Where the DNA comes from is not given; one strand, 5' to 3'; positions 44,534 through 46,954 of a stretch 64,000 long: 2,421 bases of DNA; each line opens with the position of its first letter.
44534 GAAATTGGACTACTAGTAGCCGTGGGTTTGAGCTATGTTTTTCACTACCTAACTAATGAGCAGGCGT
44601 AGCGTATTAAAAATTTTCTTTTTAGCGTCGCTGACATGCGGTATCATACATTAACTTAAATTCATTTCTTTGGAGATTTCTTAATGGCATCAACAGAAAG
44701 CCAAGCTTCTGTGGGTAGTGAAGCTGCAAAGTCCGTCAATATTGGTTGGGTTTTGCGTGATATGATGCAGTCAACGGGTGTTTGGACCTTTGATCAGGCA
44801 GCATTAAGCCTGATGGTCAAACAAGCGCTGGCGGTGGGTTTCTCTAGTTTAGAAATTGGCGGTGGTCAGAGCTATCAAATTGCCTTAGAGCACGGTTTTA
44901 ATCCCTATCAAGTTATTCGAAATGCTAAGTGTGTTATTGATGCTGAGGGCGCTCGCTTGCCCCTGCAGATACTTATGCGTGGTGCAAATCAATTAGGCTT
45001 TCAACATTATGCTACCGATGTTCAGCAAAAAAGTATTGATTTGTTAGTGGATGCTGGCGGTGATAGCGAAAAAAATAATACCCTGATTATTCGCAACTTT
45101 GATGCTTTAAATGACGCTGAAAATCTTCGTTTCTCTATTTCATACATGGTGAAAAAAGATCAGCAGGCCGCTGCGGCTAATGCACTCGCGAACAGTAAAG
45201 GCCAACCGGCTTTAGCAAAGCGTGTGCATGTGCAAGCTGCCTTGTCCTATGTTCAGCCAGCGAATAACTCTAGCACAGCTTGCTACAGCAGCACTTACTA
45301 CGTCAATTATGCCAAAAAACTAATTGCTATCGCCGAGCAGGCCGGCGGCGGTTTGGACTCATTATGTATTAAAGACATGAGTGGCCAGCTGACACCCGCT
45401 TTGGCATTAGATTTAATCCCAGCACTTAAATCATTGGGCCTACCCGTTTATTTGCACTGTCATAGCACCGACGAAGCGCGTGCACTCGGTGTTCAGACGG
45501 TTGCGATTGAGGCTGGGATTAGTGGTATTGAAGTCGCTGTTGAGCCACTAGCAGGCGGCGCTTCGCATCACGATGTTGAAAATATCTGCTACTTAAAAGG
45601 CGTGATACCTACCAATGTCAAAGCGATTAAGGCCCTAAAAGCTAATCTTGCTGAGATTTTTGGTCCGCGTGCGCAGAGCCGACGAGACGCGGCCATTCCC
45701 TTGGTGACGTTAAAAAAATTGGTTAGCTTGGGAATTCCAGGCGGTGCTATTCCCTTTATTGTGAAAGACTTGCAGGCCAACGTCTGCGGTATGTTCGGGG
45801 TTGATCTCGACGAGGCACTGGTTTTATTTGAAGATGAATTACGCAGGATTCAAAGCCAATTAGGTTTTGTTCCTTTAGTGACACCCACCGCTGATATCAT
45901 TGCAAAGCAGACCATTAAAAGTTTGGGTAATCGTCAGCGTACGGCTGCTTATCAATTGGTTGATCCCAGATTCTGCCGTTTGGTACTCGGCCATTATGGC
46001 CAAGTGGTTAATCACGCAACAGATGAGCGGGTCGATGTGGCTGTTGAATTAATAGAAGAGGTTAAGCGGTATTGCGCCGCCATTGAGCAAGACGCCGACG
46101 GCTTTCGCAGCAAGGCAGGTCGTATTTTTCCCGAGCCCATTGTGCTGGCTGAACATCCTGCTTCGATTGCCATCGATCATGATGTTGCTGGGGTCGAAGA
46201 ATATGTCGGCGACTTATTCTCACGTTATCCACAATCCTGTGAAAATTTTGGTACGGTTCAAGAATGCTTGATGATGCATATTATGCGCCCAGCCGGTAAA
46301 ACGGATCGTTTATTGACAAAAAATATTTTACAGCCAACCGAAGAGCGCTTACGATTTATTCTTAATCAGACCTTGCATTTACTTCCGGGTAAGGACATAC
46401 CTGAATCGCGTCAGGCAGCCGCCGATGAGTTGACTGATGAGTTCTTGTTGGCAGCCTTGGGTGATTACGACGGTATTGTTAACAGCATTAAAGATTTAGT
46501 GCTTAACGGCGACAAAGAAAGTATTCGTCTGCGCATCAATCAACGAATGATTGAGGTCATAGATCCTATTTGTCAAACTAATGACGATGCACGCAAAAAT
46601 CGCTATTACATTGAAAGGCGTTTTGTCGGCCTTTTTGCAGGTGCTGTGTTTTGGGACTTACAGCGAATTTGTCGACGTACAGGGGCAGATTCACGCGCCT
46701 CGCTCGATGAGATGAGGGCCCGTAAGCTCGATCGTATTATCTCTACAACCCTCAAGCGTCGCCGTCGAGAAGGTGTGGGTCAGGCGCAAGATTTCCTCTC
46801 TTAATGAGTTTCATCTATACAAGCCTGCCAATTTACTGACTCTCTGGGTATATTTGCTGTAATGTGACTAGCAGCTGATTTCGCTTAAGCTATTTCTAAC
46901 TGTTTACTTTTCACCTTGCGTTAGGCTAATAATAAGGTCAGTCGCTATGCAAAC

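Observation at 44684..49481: Orphan three-gene operon: biotin-less carboxyltransferase, partner-less Mo-bisPGD enzyme and SnoaL-like protein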

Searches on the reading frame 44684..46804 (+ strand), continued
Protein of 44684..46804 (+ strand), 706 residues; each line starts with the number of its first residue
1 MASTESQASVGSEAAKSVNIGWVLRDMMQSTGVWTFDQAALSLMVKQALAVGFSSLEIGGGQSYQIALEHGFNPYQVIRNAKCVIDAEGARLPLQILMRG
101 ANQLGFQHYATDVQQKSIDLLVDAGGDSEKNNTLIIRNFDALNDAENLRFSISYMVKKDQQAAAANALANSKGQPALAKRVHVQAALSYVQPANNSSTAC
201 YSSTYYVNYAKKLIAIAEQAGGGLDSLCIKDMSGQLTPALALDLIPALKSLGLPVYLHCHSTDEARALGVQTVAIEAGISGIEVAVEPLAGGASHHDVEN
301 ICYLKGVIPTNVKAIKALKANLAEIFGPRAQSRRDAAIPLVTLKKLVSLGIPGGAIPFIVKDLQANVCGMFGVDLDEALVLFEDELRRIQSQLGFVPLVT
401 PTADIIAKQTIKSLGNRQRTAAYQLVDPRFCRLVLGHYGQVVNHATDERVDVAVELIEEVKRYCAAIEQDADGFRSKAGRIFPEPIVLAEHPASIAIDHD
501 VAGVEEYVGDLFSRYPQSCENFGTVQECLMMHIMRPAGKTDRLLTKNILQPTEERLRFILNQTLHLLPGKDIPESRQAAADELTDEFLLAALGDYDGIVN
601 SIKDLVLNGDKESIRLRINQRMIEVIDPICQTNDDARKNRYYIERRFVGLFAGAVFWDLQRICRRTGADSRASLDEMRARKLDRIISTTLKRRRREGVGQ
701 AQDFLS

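Call 52: fold_search(model_id=the predicted structure, library=pdb)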
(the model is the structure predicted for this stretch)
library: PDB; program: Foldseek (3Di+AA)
matches with E <= 10: 1491; with E <= 0.001: 223
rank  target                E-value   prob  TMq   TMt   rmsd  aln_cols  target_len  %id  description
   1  5ks8_D                6.5e-22  1.00  0.54  0.65   4.8       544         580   23  Crystal structure of two-subunit pyruvate carboxylase from Methylobacillus flagellatus (released 2016-10-19)
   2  1rqb                  1.2e-21  1.00  0.52  0.75   6.9       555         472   21  Propionibacterium shermanii transcarboxylase 5S subunit (released 2004-09-07)
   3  2nx9_A                1.6e-21  1.00  0.55  0.84   4.2       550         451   22  Crystal structure of the carboxyltransferase domain of the oxaloacetate decarboxylase Na+ pump from Vibrio cholerae (released 2006-12-26)
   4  1rqh                  1.8e-21  1.00  0.54  0.79   4.9       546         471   20  Propionibacterium shermanii transcarboxylase 5S subunit bound to pyruvic acid (released 2004-09-07)
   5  1u5j                  4.2e-21  1.00  0.51  0.74   5.6       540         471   20  Propionibacterium shermanii transcarboxylase 5S subunit, Met186Ile (released 2004-09-07)
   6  1s3h                  4.8e-21  1.00  0.51  0.75   7.0       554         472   21  Propionibacterium shermanii transcarboxylase 5S subunit A59T (released 2004-09-07)
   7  5ks8_C                8.7e-21  1.00  0.54  0.63   4.7       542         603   22  Crystal structure of two-subunit pyruvate carboxylase from Methylobacillus flagellatus (released 2016-10-19)
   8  2nx9_B                1.7e-20  1.00  0.54  0.82   5.0       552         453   23  Crystal structure of the carboxyltransferase domain of the oxaloacetate decarboxylase Na+ pump from Vibrio cholerae (released 2006-12-26)
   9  7zz6_D                2.4e-20  1.00  0.55  0.75   5.0       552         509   20  Cryo-EM structure of "CT-CT dimer" of Lactococcus lactis pyruvate carboxylase with acetyl-CoA (released 2022-12-28)
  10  7zz8_B                3.0e-20  1.00  0.56  0.38   4.7       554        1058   20  Cryo-EM structure of Lactococcus lactis pyruvate carboxylase with acetyl-CoA and cyclic di-AMP (released 2022-10-12)
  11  7zz6_A                4.1e-20  1.00  0.55  0.75   4.7       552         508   20  Cryo-EM structure of "CT-CT dimer" of Lactococcus lactis pyruvate carboxylase with acetyl-CoA (released 2022-12-28)
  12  7zyz                  4.5e-20  1.00  0.54  0.69   4.9       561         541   20  Cryo-EM structure of "CT oxa" conformation of Lactococcus lactis pyruvate carboxylase with acetyl-CoA (released 2022-10-12)
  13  3bg5_A                5.1e-20  1.00  0.56  0.35   5.0       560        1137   20  Crystal Structure of Staphylococcus Aureus Pyruvate Carboxylase (released 2008-02-26)
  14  3hbl_D                5.4e-20  1.00  0.56  0.38   4.9       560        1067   20  Crystal Structure of S. aureus Pyruvate Carboxylase T908A Mutant (released 2009-06-30)
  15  5vyz_B                7.7e-20  1.00  0.54  0.35   4.9       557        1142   19  Crystal structure of Lactococcus lactis pyruvate carboxylase in complex with cyclic-di-AMP (released 2017-08-16)
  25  5ks8_E                2.3e-19  1.00  0.47  0.76   5.1       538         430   21  Crystal structure of two-subunit pyruvate carboxylase from Methylobacillus flagellatus (released 2016-10-19)
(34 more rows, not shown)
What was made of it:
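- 44684..46804 (+): g1: 706-aa PYC/OadA/5S-type carboxyltransferase-fold protein (TIM barrel plus funnel, residues ~18-455) without a biotin carrier, followed by a family-specific all-helical C-terminal domain (~456-706). Foldseek gives TM 0.84 (target-normalised) to the OadA CT domain (call 52).
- On Biotin-dependent carboxyltransferase, PYC/OadA/5S type (Pfam HMGL-like PF00682 + PYC_OADA PF02436): Foldseek top hits are 5ks8, 1rqb and 2nx9 at E about 1e-21, with TM 0.84 normalised to 2nx9 (call 52).
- Closest known: Carboxyltransferase domain of oxaloacetate decarboxylase alpha. Same: g1 shares the TIM barrel plus C-terminal funnel fold (Foldseek E about 1e-21, TM 0.84 normalised to 2nx9; call 52).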

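Call 60: search_protein_families(library=pfam, proteins=[L007:9938-12181:+, L007:12328-14865:+, L007:8932-9717:-, L007:8155-8616:-, L007:6034-7863:-, L006:9959-12205:+, L006:8875-9690:-, L006:6906-8729:-, L006:13731-15200:-, L006:12884-13633:-], max_evalue=0.0001)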
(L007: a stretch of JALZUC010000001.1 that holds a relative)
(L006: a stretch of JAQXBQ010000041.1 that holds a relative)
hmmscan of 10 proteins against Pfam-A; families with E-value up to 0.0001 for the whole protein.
L007:9938-12181:+ (747 aa): 0 families

L007:12328-14865:+ (845 aa): 2 families
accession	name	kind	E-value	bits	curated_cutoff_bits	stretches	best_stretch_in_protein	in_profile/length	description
PF00069.31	Pkinase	-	8.8e-15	55.2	31.7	1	103-283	87-252/263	Protein kinase domain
PF13428.12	TPR_14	-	1e-06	29.2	23.5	0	698-736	4-42/44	Tetratricopeptide repeat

L007:8932-9717:- (261 aa): 2 families
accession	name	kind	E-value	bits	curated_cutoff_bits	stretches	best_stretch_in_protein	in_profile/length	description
PF12850.12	Metallophos_2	-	1.6e-18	67.6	27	1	13-215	1-152/154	Calcineurin-like phosphoesterase superfamily domain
PF00149.33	Metallophos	-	2.2e-12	48.2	21.5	1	13-164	1-190/191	Calcineurin-like phosphoesterase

L007:8155-8616:- (153 aa): 0 families

L007:6034-7863:- (609 aa): 6 families
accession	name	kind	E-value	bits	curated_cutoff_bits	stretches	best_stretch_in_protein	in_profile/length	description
PF00009.33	GTP_EFTU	-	3.7e-59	199.9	26.5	1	3-195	1-187/188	Elongation factor Tu GTP binding domain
PF21018.2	BipA_C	-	6.4e-42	142.2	23.8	1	484-592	1-109/110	TypA/BipA C-terminal domain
PF00679.30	EFG_C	-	1.5e-21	76.6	27.9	1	397-479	2-85/89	Elongation factor G C-terminus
PF03144.31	GTP_EFTU_D2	-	5.9e-13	49.5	30.3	1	219-288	1-72/73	Elongation factor Tu domain 2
PF22042.2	EF-G_D2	-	6.3e-09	36.3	27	1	204-290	1-83/84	Elongation factor G domain 2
PF01926.29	MMR_HSR1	-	3e-07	31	21.9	1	8-129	2-113/113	50S ribosome-binding GTPase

L006:9959-12205:+ (748 aa): 1 family
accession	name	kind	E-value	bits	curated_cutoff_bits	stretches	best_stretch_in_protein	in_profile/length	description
PF00682.25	HMGL-like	-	1.6e-06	28.2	29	0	170-256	134-218/260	HMGL-like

L006:8875-9690:- (271 aa): 1 family
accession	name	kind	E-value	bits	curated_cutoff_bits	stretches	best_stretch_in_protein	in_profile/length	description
PF07589.16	PEP-CTERM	-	3.6e-05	24.1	20.7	1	248-269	2-24/24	PEP-CTERM motif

L006:6906-8729:- (607 aa): 3 families
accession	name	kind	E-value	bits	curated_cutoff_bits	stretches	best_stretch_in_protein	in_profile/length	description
PF00884.28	Sulfatase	-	9.8e-53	179.8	25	1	115-487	1-301/301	Sulfatase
PF16347.10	SGSH_C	-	7.8e-11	42.8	29.3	1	447-600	12-152/154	N-sulphoglucosamine sulphohydrolase, C-terminal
PF14707.11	Sulfatase_C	-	1.2e-05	26.3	30.9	1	530-599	15-92/127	C-terminal region of aryl-sulfatase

L006:13731-15200:- (489 aa): 1 family
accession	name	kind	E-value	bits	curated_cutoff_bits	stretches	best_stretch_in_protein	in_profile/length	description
PF07394.17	DUF1501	-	4.2e-149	497.4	27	1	68-488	1-390/390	Protein of unknown function (DUF1501)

L006:12884-13633:- (249 aa): 4 families
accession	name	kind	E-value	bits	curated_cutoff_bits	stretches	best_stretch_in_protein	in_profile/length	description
PF13561.12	adh_short_C2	-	3.6e-48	164.6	27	1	9-247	1-235/236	Enoyl-(Acyl carrier protein) reductase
PF00106.31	adh_short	-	1.1e-37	129.8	26.6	1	4-197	2-189/195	short chain dehydrogenase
PF08659.16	KR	-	3.2e-08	34.1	22.6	1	4-161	2-153/180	KR domain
PF23441.1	SDR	-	1.1e-07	32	27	1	3-246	8-254/258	SDR-like rossmann domain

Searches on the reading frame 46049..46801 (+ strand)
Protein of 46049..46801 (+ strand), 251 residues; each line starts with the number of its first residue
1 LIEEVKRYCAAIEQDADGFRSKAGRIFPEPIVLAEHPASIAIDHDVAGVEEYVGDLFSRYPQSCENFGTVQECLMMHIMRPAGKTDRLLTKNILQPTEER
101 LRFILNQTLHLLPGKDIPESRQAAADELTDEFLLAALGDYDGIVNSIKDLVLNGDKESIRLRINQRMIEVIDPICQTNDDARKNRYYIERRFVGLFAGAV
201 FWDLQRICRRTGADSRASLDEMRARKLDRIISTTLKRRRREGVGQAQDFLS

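Call 68: search_protein_representatives(protein=window:46049-46801:+)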
Query: 251 residues. Proteins with E-value up to 0.001 (for the whole library): 6; up to 1e-10: 6; up to 1e-30: 4. The best 6 are listed.
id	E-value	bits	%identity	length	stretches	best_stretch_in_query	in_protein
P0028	4.2e-84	298.3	57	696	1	1-251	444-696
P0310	7.0e-77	274.7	51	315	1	1-251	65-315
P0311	1.6e-64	234.2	80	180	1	1-144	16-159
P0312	5.3e-32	127.7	82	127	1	145-226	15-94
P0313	3.3e-29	118.6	69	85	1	169-251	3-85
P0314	3.1e-19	85.9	64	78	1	69-146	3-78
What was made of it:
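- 44684..46804 (+): The C-terminal 251 aa has only 6 hits in 1.84e9 representative proteins, all from the same family (call 68).
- Closest known: Carboxyltransferase domain of oxaloacetate decarboxylase alpha. Different: A family-specific 250-aa helical domain with no detectable relatives takes their place (call 68).
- The C-terminal domain is unique to the family: call 68.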
